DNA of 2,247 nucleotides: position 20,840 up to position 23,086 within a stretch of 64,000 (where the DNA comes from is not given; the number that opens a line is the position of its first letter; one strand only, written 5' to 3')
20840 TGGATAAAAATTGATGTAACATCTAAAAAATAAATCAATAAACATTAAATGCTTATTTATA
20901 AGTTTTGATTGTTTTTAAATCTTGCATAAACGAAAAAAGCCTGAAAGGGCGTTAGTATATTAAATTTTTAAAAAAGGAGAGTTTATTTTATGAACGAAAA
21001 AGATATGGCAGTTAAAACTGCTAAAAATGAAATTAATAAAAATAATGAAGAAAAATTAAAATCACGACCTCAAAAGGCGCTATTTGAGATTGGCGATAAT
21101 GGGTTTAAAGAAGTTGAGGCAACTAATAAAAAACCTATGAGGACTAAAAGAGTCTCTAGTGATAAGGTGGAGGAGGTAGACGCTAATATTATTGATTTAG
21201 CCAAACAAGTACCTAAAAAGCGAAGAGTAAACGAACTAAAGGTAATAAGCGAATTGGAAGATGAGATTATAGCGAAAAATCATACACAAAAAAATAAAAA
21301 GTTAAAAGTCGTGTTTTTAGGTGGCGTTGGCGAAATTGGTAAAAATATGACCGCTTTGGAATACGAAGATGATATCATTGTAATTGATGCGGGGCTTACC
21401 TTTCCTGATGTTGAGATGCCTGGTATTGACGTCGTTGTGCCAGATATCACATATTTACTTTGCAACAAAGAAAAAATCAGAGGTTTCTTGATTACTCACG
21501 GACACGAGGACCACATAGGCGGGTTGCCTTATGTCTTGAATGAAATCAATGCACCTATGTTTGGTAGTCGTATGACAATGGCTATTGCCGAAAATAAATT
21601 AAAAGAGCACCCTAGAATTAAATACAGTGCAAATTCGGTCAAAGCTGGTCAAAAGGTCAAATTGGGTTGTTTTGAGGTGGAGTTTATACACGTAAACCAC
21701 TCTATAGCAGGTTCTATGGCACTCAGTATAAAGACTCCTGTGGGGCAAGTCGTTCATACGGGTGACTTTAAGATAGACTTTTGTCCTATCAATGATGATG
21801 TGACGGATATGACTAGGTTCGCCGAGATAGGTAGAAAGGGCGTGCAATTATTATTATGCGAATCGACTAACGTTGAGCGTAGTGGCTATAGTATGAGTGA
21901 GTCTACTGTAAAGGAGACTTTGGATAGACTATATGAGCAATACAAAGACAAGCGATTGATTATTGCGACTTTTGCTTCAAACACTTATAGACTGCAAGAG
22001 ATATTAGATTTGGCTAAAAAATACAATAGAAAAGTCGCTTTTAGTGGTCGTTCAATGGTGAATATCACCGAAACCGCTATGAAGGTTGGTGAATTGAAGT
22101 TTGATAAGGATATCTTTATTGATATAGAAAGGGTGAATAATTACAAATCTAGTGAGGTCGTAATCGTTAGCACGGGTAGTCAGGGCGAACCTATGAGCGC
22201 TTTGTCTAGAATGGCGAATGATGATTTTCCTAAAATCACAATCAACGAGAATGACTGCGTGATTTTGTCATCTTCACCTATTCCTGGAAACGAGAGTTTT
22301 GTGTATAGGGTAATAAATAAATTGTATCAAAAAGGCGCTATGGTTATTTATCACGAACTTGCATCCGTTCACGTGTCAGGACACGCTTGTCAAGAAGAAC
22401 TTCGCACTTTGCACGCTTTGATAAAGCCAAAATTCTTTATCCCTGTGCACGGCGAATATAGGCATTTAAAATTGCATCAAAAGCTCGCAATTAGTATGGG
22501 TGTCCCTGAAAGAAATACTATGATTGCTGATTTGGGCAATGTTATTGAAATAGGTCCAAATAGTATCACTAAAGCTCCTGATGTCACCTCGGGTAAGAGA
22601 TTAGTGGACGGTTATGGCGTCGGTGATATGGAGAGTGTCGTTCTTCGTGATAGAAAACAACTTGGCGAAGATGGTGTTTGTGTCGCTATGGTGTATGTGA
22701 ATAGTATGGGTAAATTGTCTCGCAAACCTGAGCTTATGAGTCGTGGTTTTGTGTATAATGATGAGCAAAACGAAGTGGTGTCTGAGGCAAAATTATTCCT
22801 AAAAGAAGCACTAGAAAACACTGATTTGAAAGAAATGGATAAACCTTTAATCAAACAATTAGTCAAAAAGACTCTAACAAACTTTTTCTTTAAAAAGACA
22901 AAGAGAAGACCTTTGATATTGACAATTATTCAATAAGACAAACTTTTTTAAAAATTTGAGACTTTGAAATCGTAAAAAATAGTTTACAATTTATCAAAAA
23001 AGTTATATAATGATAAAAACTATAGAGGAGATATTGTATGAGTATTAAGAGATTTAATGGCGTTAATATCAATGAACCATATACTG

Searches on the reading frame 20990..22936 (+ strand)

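Call 61: search_protein_families(library=pfam, proteins=[window:20990-22936:+], max_evalue=0.001)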
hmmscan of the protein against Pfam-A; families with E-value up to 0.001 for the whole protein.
window:20990-22936:+ (648 aa): 5 families
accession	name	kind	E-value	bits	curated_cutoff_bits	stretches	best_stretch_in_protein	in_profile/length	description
PF22505.1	RNase_J_b_CASP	-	2.4e-50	170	27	1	321-445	2-126/126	Ribonuclease J, beta-CASP domain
PF17770.6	RNase_J_C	-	5e-22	79.3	23.8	1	551-647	1-99/102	Ribonuclease J C-terminal domain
PF00753.33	Lactamase_B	-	5.3e-12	46.5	22.7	1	117-271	5-161/196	Metallo-beta-lactamase superfamily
PF07521.17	RMMBL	-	5.9e-10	39.4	21.6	1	456-500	7-52/63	Zn-dependent metallo-hydrolase RNA specificity domain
PF12706.13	Lactamase_B_2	-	9.3e-10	38.9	27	1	160-311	28-184/200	Beta-lactamase superfamily domain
